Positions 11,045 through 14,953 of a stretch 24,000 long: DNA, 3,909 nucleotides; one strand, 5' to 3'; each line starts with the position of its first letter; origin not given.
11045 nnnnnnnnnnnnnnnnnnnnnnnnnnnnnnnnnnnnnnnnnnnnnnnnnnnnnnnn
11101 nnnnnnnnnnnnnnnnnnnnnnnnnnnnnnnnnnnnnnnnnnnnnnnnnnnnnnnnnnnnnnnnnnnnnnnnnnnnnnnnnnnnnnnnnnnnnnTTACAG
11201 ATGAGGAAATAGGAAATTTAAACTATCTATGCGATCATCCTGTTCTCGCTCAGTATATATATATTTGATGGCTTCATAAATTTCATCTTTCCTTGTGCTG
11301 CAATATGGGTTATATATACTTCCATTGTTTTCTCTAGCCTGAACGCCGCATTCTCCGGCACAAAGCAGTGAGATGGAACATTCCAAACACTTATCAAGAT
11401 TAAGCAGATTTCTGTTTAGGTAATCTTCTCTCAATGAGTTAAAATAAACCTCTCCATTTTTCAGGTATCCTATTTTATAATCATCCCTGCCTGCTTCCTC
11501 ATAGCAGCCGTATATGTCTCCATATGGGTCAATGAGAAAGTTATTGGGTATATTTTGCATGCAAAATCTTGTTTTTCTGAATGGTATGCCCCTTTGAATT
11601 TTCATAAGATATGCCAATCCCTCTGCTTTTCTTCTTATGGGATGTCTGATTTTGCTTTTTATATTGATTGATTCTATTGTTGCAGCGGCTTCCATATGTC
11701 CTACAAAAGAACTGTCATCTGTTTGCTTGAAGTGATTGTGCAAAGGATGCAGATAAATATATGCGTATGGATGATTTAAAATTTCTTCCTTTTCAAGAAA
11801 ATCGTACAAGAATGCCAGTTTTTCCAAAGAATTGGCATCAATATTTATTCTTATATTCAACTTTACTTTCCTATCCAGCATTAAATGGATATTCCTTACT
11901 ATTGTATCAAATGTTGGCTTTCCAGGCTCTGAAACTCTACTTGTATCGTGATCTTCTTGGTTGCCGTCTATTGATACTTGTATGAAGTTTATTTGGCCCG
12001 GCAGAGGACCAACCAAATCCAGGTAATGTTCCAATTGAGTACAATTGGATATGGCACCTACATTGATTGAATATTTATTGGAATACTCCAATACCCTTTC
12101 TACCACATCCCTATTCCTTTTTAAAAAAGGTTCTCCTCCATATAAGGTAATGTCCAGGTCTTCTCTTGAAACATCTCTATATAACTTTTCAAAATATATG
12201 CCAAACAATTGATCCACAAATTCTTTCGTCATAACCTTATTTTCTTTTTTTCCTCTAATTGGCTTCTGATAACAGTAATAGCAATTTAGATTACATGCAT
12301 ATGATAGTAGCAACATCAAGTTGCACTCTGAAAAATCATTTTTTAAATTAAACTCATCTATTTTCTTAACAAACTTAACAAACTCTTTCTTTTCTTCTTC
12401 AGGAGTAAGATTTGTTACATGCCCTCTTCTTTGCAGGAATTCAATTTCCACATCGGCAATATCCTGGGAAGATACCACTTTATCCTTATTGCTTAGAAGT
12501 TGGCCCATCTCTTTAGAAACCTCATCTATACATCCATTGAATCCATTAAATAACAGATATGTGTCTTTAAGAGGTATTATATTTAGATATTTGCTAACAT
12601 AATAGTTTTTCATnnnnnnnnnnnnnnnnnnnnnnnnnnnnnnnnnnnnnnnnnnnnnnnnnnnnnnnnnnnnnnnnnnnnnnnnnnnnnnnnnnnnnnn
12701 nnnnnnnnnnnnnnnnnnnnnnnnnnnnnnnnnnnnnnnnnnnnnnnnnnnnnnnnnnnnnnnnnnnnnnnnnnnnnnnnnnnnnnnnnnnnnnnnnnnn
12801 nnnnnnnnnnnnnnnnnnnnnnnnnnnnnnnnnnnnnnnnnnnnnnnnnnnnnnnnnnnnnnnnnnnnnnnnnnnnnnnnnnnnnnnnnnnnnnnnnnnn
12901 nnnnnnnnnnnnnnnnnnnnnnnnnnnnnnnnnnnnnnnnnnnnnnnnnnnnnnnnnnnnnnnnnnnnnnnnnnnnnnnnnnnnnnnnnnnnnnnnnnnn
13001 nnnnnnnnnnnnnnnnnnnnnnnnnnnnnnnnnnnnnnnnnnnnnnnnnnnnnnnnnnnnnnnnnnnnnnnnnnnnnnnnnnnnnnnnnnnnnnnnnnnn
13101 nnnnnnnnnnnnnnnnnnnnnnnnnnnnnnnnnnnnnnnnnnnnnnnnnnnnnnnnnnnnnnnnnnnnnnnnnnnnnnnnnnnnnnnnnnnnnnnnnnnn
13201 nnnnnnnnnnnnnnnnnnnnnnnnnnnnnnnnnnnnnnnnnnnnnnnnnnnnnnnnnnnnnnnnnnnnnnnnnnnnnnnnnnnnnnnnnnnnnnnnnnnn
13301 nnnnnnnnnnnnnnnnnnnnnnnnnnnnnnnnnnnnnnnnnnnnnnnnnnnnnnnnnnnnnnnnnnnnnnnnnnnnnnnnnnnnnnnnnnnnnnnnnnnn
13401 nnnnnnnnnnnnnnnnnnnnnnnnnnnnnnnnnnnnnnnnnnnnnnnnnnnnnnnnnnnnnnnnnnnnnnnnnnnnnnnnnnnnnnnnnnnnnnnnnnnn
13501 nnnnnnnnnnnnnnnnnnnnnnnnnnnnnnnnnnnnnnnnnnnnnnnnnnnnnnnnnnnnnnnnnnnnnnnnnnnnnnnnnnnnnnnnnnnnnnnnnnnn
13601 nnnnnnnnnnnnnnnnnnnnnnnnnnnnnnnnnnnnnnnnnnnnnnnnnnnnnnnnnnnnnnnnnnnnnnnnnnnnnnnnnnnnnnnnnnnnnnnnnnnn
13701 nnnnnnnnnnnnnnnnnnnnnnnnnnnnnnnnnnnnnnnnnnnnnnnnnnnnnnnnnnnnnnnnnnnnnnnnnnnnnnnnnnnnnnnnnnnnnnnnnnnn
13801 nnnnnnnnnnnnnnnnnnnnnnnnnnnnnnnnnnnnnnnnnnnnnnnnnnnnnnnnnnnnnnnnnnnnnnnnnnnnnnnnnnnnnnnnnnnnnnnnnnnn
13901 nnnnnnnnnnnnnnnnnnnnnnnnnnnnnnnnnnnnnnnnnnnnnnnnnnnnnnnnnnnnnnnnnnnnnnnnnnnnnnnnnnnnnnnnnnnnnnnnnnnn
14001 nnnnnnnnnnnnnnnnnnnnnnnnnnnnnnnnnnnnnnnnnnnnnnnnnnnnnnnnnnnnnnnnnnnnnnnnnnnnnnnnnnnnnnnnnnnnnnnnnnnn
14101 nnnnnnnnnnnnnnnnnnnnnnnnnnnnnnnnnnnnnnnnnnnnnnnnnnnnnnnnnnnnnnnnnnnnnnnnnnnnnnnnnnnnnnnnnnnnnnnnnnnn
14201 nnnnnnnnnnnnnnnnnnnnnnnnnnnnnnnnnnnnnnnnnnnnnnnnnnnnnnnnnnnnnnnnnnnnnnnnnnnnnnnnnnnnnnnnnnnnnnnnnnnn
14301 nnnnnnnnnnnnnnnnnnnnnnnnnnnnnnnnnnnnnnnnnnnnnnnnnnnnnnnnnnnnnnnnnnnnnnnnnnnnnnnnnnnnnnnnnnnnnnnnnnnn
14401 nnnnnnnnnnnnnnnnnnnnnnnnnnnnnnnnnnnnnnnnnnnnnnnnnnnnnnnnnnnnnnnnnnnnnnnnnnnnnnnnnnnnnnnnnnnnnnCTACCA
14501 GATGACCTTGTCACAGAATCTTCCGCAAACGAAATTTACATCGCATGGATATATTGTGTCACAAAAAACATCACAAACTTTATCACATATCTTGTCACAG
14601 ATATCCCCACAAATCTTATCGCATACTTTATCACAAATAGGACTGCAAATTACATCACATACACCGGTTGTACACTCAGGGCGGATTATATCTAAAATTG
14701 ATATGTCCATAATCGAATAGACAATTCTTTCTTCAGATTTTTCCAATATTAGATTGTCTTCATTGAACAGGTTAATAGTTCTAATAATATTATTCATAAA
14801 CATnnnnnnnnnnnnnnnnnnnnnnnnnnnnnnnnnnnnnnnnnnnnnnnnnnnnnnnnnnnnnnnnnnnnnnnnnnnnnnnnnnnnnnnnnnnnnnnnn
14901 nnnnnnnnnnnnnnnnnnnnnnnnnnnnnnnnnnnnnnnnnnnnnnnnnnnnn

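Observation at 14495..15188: Precursor cores are near-perfect period-4 [I/V/F]-C-D-x repeats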

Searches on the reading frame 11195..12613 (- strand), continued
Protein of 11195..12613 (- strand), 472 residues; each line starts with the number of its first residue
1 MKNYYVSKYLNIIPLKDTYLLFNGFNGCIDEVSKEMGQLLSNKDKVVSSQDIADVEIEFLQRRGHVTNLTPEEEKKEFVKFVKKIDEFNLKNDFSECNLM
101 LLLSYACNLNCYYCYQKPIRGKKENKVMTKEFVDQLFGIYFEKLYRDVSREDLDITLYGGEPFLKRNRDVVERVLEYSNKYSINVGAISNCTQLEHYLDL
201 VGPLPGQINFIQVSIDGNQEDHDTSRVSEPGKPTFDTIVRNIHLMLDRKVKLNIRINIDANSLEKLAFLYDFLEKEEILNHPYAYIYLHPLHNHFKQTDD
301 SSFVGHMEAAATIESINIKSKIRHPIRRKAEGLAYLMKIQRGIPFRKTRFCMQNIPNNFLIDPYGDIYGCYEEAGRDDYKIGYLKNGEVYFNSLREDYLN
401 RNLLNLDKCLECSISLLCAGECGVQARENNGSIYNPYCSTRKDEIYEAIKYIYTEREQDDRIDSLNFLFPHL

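Call 85: fold_search(model_id=the predicted structure, library=pdb)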
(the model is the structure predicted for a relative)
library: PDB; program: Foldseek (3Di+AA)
matches with E <= 10: 1234; with E <= 0.001: 77
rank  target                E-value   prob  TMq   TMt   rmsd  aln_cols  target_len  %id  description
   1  5why_B                7.6e-17  1.00  0.62  0.69   7.3       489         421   16  Structural Insights into Thioether Bond Formation in the Biosynthesis of Sactipeptides (released 2017-07-26)
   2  5wgg_A                1.4e-16  1.00  0.61  0.65   8.8       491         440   16  Structural Insights into Thioether Bond Formation in the Biosynthesis of Sactipeptides (released 2017-07-26)
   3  5why_A                3.6e-16  1.00  0.61  0.68   9.0       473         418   17  Structural Insights into Thioether Bond Formation in the Biosynthesis of Sactipeptides (released 2017-07-26)
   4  4k37_A                4.2e-15  1.00  0.54  0.67   5.7       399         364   17  Native anSMEcpe with bound AdoMet (released 2013-05-08)
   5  4k39_B                8.8e-15  1.00  0.53  0.68   5.7       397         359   16  Native anSMEcpe with bound AdoMet and Cp18Cys peptide (released 2013-05-08)
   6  4k36_A                1.7e-14  1.00  0.57  0.69   5.3       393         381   16  His6 tagged anSMEcpe with bound AdoMet (released 2013-05-08)
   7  4k38_A                3.3e-14  1.00  0.56  0.70   5.3       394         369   17  Native anSMEcpe with bound AdoMet and Kp18Cys peptide (released 2013-05-08)
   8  8vpo                  4.7e-14  1.00  0.59  0.62   6.8       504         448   15  X-Ray Crystal Structure of TigE from Paramaledivibacter caminithermalis (released 2024-02-07)
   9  4k37_B                5.0e-14  1.00  0.56  0.70   5.3       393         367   17  Native anSMEcpe with bound AdoMet (released 2013-05-08)
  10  4k39_A                5.3e-14  1.00  0.54  0.68   5.7       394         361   17  Native anSMEcpe with bound AdoMet and Cp18Cys peptide (released 2013-05-08)
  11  4k36_B                1.9e-13  1.00  0.52  0.65   6.0       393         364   17  His6 tagged anSMEcpe with bound AdoMet (released 2013-05-08)
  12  4k38_B                3.4e-13  1.00  0.54  0.67   5.7       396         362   16  Native anSMEcpe with bound AdoMet and Kp18Cys peptide (released 2013-05-08)
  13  9gm3_A                6.2e-11  1.00  0.55  0.67   5.0       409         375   17  Crystal structure of the complex formed between the radical SAM protein ChlB and the leader region of its precursor su (released 2025-06-25)
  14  9gm3_C                8.8e-11  1.00  0.54  0.66   5.1       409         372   16  Crystal structure of the complex formed between the radical SAM protein ChlB and the leader region of its precursor su (released 2025-06-25)
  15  5v1t_A                8.8e-11  1.00  0.51  0.54  14.8       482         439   15  Crystal structure of Streptococcus suis SuiB bound to precursor peptide SuiA (released 2017-08-30)
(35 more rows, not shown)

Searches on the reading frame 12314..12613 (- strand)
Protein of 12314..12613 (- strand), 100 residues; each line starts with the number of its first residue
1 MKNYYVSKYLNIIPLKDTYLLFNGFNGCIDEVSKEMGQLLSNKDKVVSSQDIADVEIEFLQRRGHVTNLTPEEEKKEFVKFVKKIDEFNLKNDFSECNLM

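Call 71: search_protein_families(library=pfam, proteins=[window:12314-12613:-], max_evalue=10)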
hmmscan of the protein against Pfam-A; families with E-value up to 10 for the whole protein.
window:12314-12613:- (100 aa): 2 families
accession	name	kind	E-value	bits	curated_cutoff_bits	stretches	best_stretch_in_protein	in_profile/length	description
PF16552.11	OAM_alpha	-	0.13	12.6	29.7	1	58-87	5-34/115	D-ornithine 4,5-aminomutase alpha-subunit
PF25115.1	Agd3_CE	-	0.14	11.6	27.6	1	21-87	54-120/366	Agd3 deacetylase domain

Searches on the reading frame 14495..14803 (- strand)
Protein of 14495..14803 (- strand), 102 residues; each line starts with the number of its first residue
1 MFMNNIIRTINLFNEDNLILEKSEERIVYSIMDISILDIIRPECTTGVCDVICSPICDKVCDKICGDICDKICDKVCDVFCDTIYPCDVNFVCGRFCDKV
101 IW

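Call 5: search_protein_families(library=pfam, proteins=[window:14495-14803:-], max_evalue=0.01)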
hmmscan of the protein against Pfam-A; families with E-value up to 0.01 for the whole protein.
window:14495-14803:- (102 aa): 0 families

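Call 6: search_protein_families(library=ncbifam, proteins=[window:14495-14803:-], max_evalue=0.01)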
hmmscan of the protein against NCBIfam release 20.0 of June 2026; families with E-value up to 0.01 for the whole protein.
window:14495-14803:- (102 aa): 0 families

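Call 10: find_homologous_proteins(query=window:14495-14803:-, max_evalue=0.01)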
Query window:14495-14803:- (102 aa): 1 proteins with E <= 0.01 among 16 candidates.
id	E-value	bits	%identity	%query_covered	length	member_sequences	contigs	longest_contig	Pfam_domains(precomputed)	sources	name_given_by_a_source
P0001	6.3e-54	198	87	98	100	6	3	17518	-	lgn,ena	-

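Call 12: find_encoding_contigs(protein=P0001, flank=10000, max_places=6)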
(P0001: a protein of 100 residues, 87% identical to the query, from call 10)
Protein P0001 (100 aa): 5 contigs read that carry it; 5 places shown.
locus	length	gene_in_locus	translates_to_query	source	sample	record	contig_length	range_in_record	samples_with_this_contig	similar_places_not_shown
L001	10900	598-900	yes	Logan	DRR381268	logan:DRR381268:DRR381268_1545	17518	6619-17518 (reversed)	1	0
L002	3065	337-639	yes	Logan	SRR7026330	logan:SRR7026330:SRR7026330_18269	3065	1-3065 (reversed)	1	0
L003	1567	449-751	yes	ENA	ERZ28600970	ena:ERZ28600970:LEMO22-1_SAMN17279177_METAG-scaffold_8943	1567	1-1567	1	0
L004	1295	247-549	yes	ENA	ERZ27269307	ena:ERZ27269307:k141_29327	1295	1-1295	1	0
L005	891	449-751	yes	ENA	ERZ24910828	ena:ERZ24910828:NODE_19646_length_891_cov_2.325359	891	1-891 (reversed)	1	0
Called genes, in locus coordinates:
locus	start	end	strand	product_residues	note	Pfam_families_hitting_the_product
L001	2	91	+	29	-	?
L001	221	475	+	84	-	-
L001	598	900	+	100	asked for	-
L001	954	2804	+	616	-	-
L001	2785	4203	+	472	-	PF04055:Radical_SAM, PF13353:Fer4_12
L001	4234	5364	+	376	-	-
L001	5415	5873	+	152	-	PF13637:Ank_4 (faint)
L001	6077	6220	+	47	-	-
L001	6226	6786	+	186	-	PF04647:AgrB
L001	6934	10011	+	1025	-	PF04738:Lant_dehydr_N, PF14028:Lant_dehydr_C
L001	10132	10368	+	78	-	-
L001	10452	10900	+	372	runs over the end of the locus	PF02517:Rce1-like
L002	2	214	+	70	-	?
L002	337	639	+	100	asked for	-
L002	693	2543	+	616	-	-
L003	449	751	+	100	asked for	-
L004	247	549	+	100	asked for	-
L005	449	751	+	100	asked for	-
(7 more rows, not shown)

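Call 49: search_protein_families(library=ncbifam, proteins=[window:14495-14803:-], max_evalue=10)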
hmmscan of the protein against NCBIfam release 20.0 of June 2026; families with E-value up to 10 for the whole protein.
window:14495-14803:- (102 aa): 0 families
